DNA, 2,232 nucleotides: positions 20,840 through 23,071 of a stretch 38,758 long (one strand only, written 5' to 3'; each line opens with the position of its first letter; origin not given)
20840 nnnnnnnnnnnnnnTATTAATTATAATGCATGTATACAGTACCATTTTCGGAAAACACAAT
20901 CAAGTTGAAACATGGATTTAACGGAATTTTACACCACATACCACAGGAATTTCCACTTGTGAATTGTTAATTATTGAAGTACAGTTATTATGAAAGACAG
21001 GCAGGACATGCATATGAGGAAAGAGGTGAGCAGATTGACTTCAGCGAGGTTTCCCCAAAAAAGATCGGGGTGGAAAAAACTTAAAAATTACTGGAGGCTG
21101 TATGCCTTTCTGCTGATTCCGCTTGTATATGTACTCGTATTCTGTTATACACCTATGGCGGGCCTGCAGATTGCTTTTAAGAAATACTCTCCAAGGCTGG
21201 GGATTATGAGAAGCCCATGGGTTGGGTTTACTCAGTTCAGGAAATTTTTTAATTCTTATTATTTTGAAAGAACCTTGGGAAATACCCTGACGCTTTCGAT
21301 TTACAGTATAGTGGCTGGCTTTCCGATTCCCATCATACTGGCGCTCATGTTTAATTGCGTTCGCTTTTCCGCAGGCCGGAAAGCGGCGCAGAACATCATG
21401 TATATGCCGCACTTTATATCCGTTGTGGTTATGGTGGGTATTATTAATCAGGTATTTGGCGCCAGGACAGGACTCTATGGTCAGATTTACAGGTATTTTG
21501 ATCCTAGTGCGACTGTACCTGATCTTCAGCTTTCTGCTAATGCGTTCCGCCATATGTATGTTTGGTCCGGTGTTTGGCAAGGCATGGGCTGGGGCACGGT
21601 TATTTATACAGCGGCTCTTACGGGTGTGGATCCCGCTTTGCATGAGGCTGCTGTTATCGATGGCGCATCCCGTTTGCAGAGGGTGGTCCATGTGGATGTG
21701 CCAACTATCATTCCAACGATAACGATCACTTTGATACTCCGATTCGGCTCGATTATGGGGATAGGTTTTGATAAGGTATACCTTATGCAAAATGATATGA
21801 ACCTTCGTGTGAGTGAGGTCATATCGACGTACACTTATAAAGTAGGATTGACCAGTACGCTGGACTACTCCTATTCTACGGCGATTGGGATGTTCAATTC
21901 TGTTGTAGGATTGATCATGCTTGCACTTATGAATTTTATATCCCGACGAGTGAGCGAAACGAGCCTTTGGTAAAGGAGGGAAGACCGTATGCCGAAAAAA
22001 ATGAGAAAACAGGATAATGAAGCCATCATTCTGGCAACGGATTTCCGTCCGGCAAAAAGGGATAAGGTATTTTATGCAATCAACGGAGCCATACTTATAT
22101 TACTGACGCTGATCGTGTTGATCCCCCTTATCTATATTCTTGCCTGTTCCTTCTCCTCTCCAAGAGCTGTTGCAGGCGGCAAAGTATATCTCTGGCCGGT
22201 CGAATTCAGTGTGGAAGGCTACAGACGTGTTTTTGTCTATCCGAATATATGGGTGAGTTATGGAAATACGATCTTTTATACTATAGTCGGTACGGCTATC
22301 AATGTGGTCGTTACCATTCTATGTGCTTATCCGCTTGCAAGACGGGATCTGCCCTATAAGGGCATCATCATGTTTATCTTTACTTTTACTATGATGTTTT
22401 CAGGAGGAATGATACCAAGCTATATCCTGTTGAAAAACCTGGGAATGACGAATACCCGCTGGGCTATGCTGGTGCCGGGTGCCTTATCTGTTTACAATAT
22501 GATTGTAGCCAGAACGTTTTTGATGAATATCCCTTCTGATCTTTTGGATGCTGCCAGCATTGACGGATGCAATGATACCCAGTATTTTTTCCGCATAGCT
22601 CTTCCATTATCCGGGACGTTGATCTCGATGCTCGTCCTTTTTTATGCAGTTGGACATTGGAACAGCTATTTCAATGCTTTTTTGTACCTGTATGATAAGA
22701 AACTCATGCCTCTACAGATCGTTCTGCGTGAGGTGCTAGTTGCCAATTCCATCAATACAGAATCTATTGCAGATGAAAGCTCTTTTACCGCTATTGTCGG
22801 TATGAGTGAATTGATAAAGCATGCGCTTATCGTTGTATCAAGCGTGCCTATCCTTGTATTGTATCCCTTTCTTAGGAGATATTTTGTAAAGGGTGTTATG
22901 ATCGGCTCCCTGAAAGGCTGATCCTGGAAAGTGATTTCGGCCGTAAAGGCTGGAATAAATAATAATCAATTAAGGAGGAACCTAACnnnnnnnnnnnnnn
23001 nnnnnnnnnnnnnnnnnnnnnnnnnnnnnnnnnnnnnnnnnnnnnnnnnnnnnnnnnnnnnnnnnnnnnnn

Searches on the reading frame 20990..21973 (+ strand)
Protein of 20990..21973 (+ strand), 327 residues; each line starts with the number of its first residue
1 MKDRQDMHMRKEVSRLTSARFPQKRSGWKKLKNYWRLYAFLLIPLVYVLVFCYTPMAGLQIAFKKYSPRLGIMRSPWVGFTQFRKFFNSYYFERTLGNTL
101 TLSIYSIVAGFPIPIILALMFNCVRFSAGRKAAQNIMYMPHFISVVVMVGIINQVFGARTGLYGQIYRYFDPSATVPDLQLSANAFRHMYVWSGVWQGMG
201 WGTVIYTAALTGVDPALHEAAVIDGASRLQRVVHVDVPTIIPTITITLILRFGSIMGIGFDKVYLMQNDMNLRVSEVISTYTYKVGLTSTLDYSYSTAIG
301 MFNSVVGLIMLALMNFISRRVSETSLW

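Call 7: search_protein_families(library=pfam, proteins=[window:20990-21973:+], max_evalue=0.001)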
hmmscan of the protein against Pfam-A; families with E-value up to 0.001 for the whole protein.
window:20990-21973:+ (327 aa): 1 family
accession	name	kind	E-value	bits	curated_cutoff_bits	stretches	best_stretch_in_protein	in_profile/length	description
PF00528.27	BPD_transp_1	-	1.8e-12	47.8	26.4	1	110-322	1-183/184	Binding-protein-dependent transport system inner membrane component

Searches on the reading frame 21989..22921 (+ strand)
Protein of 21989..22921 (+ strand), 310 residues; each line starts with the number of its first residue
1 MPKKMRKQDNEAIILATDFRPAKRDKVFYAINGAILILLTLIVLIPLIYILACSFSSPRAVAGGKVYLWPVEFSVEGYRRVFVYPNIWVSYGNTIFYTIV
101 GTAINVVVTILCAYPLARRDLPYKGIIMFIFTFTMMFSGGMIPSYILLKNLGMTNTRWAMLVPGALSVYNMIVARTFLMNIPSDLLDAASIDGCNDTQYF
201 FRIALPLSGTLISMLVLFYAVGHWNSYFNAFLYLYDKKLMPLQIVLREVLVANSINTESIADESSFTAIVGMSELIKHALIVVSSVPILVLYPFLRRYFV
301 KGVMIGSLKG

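Call 7: search_protein_families(library=pfam, proteins=[window:21989-22921:+], max_evalue=0.001)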
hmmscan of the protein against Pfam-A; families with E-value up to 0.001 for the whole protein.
window:21989-22921:+ (310 aa): 1 family
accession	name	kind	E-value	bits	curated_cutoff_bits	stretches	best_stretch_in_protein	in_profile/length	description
PF00528.27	BPD_transp_1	-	3.5e-09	37.1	26.4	1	108-226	4-124/184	Binding-protein-dependent transport system inner membrane component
